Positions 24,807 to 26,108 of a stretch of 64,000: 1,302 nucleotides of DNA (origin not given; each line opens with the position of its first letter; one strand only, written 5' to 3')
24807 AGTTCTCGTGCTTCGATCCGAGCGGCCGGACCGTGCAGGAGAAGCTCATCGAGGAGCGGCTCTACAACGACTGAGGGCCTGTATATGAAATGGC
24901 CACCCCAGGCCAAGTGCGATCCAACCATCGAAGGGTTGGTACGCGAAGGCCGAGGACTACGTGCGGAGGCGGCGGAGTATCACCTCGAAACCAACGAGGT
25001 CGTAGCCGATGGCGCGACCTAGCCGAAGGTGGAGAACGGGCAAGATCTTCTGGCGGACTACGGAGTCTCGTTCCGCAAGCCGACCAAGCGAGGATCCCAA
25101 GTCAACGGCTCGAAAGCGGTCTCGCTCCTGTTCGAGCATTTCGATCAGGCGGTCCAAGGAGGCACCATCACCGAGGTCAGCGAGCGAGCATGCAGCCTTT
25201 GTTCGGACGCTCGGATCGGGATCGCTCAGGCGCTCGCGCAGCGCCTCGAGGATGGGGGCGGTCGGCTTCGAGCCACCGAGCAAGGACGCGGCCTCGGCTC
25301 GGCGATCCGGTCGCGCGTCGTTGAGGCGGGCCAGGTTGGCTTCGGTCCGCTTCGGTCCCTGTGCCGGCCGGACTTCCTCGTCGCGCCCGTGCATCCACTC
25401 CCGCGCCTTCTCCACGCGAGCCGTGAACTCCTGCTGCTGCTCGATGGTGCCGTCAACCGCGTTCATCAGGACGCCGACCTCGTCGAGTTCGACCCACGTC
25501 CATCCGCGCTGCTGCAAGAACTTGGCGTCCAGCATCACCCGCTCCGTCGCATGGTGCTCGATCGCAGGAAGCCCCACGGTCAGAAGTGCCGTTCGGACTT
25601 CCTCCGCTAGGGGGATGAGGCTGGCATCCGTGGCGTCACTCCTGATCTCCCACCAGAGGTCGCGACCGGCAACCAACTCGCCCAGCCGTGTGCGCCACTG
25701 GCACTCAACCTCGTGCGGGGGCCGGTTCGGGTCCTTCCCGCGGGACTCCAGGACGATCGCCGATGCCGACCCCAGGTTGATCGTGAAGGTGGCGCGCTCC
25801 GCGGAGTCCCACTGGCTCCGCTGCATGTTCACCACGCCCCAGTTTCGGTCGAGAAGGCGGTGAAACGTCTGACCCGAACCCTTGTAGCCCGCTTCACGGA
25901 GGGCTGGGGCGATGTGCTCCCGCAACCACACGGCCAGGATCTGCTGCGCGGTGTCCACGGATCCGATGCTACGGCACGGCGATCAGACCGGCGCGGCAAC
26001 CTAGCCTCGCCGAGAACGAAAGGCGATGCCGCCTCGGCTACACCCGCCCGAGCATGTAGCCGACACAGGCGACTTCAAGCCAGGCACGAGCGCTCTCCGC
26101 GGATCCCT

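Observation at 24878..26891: IS5-family element carrying a DUF4304-HEAT passenger gene, inserted exactly on a stop codon and 81 bp upstream of ppa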

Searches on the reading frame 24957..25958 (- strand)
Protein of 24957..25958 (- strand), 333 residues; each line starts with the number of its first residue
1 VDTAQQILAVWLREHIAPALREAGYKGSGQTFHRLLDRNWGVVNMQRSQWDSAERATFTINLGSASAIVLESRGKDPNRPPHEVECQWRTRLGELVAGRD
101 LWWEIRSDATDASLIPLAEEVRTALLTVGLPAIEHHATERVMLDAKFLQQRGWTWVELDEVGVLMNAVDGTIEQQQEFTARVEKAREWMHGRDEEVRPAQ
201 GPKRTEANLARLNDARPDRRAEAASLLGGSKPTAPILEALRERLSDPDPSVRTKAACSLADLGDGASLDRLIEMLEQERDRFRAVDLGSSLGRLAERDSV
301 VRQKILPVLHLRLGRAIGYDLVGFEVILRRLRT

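Call 6: search_protein_families(library=pfam, proteins=[window:24960-25958:-], max_evalue=0.01)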
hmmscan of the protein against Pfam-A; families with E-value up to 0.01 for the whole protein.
window:24960-25958:- (333 aa): 6 families
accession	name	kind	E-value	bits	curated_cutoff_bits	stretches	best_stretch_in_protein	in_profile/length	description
PF14137.11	DUF4304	-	2e-18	66.9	23.2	1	16-113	1-96/115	Domain of unknown function (DUF4304)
PF13646.12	HEAT_2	-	8.2e-12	45.7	27.7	1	206-283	2-80/88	HEAT repeats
PF02985.28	HEAT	-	0.00041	20.8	23.5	0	236-262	1-27/31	HEAT repeat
PF03130.22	HEAT_PBS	-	0.001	19.9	20.9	0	251-276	1-26/27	PBS lyase HEAT-like repeat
PF12717.13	Cnd1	-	0.0036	17.8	26.4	1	234-262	20-48/162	non-SMC mitotic condensation complex subunit 1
PF13513.12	HEAT_EZ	-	0.0078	17.2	27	0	232-260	24-53/55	HEAT-like repeat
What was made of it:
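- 24957..25958 (-): Cargo (passenger) gene: 333-aa DUF4304 + HEAT-repeat protein with a GTG start. Pfam (call 6).
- Checked: 24957..25958(-) is DUF4304 (2e-18) + HEAT_2 (8e-12) (call 6).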

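Call 8: find_encoding_contigs(protein=window:24957-25958:-, flank=6000, max_places=10)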
Protein window:24957-25958:- (333 aa): no gene with exactly this product is on record in the collection.

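Call 11: find_homologous_proteins(query=window:24960-25958:-, max_evalue=0.001)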
Query window:24960-25958:- (333 aa): 15 proteins with E <= 0.001 among 8000 candidates.
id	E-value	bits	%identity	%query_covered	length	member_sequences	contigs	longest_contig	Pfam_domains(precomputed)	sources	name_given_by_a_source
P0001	1.0e-215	734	100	100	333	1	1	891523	PF14137.12,PF13646.13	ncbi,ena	-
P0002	6.7e-208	708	96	100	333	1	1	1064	PF14137.12,PF13646.13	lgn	-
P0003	2.1e-196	670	93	100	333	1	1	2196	PF14137.12,PF13646.13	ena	-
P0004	5.3e-180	616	87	100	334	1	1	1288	PF14137.12,PF13646.13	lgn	-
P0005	1.7e-162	559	79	100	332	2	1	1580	PF14137.12,PF13646.13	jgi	jgi:hypothetical protein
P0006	1.5e-152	526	76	99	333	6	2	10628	PF14137.12,PF13646.13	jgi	-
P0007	2.3e-149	516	73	99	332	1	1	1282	PF02985.29,PF14137.12,PF13646.13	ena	-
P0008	1.1e-146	507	73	99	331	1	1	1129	PF14137.12,PF13646.13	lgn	-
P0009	5.8e-117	409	79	74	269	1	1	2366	PF14137.12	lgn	-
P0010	1.2e-104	369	56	100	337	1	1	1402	PF14137.12,PF13646.13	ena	-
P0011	5.2e-102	360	57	99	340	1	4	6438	PF14137.12,PF13646.13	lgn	-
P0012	3.5e-101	357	55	99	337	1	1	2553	PF14137.12,PF13646.13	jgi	jgi:hypothetical protein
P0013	5.2e-98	347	76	69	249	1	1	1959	PF13646.13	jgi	jgi:hypothetical protein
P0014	8.1e-89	317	51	97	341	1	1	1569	PF14137.12,PF13646.13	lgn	-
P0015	7.8e-9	54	33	27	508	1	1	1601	PF12717.14,PF00514.30,PF02985.29,PF03130.23,PF13513.13,PF01602.27,PF13646.13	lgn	-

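Call 12: find_encoding_contigs(protein=P0001, flank=10000, max_places=10)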
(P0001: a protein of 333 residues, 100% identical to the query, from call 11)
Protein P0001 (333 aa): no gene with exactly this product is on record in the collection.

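Call 13: find_encoding_contigs(protein=P0006, flank=10000, max_places=10)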
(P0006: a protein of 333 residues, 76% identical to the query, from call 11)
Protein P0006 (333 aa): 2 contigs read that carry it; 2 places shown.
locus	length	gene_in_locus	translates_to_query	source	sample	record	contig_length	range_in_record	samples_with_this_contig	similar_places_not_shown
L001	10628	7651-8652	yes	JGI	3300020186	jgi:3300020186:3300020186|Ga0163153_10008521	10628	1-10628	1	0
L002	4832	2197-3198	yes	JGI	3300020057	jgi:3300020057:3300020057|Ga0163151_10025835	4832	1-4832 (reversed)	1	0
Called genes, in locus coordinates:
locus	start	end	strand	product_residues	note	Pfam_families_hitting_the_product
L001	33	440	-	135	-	PF09945:DUF2177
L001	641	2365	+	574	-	PF06418:CTP_synth_N, PF00117:GATase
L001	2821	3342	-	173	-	-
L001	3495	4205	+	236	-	PF00923:TAL_FSA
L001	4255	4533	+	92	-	PF03992:ABM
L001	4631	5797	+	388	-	PF01168:Ala_racemase_N, PF00842:Ala_racemase_C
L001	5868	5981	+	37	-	-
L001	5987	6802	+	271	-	PF01557:FAA_hydrolase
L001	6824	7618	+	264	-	PF02633:Creatininase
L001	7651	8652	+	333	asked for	PF14137:DUF4304, PF13646:HEAT_2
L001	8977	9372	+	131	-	PF01850:PIN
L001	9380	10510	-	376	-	PF01979:Amidohydro_1, PF07969:Amidohydro_3 (faint)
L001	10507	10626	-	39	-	?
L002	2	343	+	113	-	?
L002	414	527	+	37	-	-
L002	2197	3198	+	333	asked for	PF14137:DUF4304, PF13646:HEAT_2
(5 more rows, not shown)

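Call 14: find_encoding_contigs(protein=P0011, flank=10000, max_places=10)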
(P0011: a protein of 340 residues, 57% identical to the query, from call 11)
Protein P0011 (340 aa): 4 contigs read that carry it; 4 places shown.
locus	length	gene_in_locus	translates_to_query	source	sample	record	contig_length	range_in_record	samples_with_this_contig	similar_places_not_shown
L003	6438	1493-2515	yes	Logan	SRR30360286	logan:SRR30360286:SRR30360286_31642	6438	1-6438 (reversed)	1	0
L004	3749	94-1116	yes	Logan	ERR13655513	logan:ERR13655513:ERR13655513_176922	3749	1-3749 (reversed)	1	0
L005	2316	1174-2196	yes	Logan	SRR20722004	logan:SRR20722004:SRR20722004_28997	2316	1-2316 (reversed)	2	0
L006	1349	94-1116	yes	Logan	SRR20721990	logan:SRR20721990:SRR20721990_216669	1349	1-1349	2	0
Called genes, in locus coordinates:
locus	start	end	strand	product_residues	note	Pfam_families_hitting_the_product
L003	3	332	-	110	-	?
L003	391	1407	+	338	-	-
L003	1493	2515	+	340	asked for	PF14137:DUF4304, PF13646:HEAT_2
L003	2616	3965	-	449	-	-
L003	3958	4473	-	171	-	PF04542:Sigma70_r2, PF07638:Sigma70_ECF (weak), PF08281:Sigma70_r4_2, PF04545:Sigma70_r4, PF13542:HTH_Tnp_ISL3 (weak), PF13384:HTH_23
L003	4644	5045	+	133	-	-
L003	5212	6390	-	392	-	-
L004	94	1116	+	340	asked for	PF14137:DUF4304, PF13646:HEAT_2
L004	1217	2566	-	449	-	-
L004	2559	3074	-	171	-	PF04542:Sigma70_r2, PF07638:Sigma70_ECF (weak), PF08281:Sigma70_r4_2, PF04545:Sigma70_r4, PF13542:HTH_Tnp_ISL3 (weak), PF13384:HTH_23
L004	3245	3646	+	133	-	-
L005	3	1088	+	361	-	?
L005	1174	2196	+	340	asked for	PF14137:DUF4304, PF13646:HEAT_2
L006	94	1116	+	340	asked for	PF14137:DUF4304, PF13646:HEAT_2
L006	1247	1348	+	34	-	?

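Call 15: find_encoding_contigs(protein=P0003, flank=10000, max_places=10)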
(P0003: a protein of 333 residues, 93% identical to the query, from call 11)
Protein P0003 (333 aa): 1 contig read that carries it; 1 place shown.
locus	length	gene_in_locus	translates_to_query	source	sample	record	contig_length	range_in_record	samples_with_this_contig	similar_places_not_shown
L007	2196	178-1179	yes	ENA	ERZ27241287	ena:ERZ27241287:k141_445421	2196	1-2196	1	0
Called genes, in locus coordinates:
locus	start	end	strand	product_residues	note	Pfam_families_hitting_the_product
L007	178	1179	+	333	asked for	PF14137:DUF4304, PF13646:HEAT_2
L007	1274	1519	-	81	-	PF00196:GerE (weak), PF00126:HTH_1 (weak)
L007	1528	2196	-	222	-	?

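Call 16: find_encoding_contigs(protein=P0009, flank=10000, max_places=10)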
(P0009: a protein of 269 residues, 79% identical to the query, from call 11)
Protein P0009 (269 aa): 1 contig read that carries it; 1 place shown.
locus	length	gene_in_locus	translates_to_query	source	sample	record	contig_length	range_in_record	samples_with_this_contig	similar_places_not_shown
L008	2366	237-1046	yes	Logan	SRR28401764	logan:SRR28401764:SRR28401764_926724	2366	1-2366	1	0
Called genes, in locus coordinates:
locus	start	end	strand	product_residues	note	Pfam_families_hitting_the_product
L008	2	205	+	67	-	?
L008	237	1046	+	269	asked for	PF14137:DUF4304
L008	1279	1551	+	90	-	PF02604:PhdYeFM_antitox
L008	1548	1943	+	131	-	PF01850:PIN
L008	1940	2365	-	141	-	?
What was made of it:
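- Cargo homologues exist as ordinary chromosomal genes (calls 13, 16).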

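Call 42: find_encoding_contigs(protein=P0004, flank=3000, max_places=5)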
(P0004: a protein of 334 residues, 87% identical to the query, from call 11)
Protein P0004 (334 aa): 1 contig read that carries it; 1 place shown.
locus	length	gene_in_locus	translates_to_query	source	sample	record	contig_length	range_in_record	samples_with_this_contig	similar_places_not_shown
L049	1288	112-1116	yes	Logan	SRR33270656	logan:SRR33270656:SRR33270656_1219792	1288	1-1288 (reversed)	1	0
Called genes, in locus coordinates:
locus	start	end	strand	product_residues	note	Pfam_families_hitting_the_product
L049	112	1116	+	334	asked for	PF14137:DUF4304, PF13646:HEAT_2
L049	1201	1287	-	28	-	?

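Call 43: search_protein_families(library=ncbifam, proteins=[window:24960-25958:-], max_evalue=0.001)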
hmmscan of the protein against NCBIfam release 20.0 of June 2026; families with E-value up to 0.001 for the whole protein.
window:24960-25958:- (333 aa): 0 families
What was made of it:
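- Tried and rejected: NCBIfam gave no hit (call 43).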

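Call 53: search_protein_families(library=padloc, proteins=[window:24960-25958:-], max_evalue=0.01)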
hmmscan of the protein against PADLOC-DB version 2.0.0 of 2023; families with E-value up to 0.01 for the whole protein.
window:24960-25958:- (333 aa): 2 families
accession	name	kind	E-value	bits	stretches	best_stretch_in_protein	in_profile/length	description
PDLC02919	HEAT-ARM_XIII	-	0.0015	14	1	226-279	1272-1322/1972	-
PDLC04399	PDC-M07B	-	0.0062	14.7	0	162-224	4-65/131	-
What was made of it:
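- On Anti-phage defence gene (for the cargo): Only generic HEAT similarity (E 1.5e-3, 14 bits, to a 1972-position HEAT-ARM model) (call 53).
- Tried and rejected: PADLOC gave only generic HEAT noise (call 53).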

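Call 58: predict_structure(alignment_id=A2)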
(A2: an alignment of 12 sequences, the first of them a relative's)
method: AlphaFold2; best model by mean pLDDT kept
length: 333 residues; sequences in the alignment: 12
mean_pLDDT: 92.8   pTM: 0.84
mean pLDDT of the five models: 92.8, 92.5, 92.5, 92.0, 90.5
residues with pLDDT >= 90: 282; 70-90: 43; 50-70: 8; < 50: 0
segments of 3 or more residues with pLDDT < 50: none
pLDDT, mean of each block of 10 residues (from residue 1): 91 95 92 96 93 94 95 90 91 89 93 94 96 96 84 82 93 93 90 74 96 97 96 97 97 98 96 95 95 94 96 94 94 83
secondary structure, 60 per line:
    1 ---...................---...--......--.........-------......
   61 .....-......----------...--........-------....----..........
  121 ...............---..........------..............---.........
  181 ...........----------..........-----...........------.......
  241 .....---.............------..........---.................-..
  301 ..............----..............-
elements in order: H4-22 E26-28 E31-36 E39-47 E55-65 H67-72 E88-91 H92-95 E103-106 H111-135 H139-148 H155-168 H172-191 H202-211 H217-227 H234-245 H249-261 H268-277 H281-297 H299-314 H319-332

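Call 61: fold_search(model_id=the predicted structure, library=pdb)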
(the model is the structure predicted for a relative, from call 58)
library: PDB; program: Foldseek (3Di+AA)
matches with E <= 10: 908; with E <= 0.001: 3
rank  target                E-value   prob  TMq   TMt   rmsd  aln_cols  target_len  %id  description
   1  7q1f_C                8.3e-04  1.00  0.26  0.37  17.5       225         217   22  CPAP:TUBULIN:IE5 ALPHAREP COMPLEX (released 2022-04-20)
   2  6fsq                  8.3e-04  1.00  0.25  0.23  20.1       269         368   19  Structure of A3_bGFPD, an artificial bi-domain protein based on two different alphaRep domains : A3 and a GFP binding do (released 2018-08-08)
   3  6gwd_I                9.2e-04  1.00  0.27  0.51  15.1       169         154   23  Tubulin:iiH5 alphaRep complex (released 2019-01-30)
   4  6gx7_E                1.0e-03  1.00  0.26  0.43  16.2       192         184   21  Tubulin-CopN-alphaRep complex (released 2019-04-24)
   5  7q1f_T                1.2e-03  1.00  0.26  0.37  17.1       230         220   20  CPAP:TUBULIN:IE5 ALPHAREP COMPLEX (released 2022-04-20)
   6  4xvp_D                1.2e-03  1.00  0.28  0.54  15.0       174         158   22  X-ray structure of bGFP-C / EGFP complex (released 2015-08-19)
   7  7p0h_A                1.5e-03  1.00  0.32  0.26  15.6       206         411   21  Crystal structure of Helicobacter pylori ComF fused to an artificial alphaREP crystallization helper(named B2) (released 2022-04-06)
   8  6gwc_C                1.5e-03  1.00  0.26  0.37  17.6       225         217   21  Tubulin:iE5 alphaRep complex (released 2019-01-30)
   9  5dcq_B                1.9e-03  1.00  0.26  0.50   8.0       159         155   24  Crystal structure of bacterial adhesin, FNE from Streptococcus equi spp. equi. (released 2016-06-29)
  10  3ltj                  1.9e-03  1.00  0.26  0.42  16.0       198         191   22  Structure of a new family of artificial alpha helicoidal repeat proteins (alpha-Rep) based on thermostable HEAT-like rep (released 2010-10-13)
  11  7q1f_D                2.1e-03  1.00  0.31  0.59   4.2       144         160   23  CPAP:TUBULIN:IE5 ALPHAREP COMPLEX (released 2022-04-20)
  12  6g4j_B                2.3e-03  1.00  0.27  0.63   4.6       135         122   25  Structure of the protein kinase YabT from Bacillus subtilis in complex with an alphaREP crystallization helper (released 2019-01-30)
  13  6gwd_G                2.3e-03  1.00  0.27  0.52  15.3       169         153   20  Tubulin:iiH5 alphaRep complex (released 2019-01-30)
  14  7z0g_T                2.3e-03  1.00  0.24  0.34  17.3       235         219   20  CPAP:TUBULIN:IE5 ALPHAREP COMPLEX P1 SPACE GROUP (released 2022-04-13)
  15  5dcq_C                2.4e-03  1.00  0.25  0.47   8.1       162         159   24  Crystal structure of bacterial adhesin, FNE from Streptococcus equi spp. equi. (released 2016-06-29)
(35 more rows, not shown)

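Call 65: find_encoding_contigs(protein=P0138, flank=4000, max_places=10)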
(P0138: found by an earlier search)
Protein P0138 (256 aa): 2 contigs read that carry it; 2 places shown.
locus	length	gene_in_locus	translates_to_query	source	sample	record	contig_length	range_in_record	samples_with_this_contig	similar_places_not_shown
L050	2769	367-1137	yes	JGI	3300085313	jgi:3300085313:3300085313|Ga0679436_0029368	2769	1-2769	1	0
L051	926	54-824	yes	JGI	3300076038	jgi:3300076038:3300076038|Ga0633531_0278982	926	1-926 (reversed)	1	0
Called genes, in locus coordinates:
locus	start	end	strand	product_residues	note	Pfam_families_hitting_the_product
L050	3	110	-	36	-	?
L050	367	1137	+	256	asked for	PF13340:DUF4096, PF01609:DDE_Tnp_1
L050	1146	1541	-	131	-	-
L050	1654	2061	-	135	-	PF12680:SnoaL_2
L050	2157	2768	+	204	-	?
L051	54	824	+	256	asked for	PF13340:DUF4096, PF01609:DDE_Tnp_1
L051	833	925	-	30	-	?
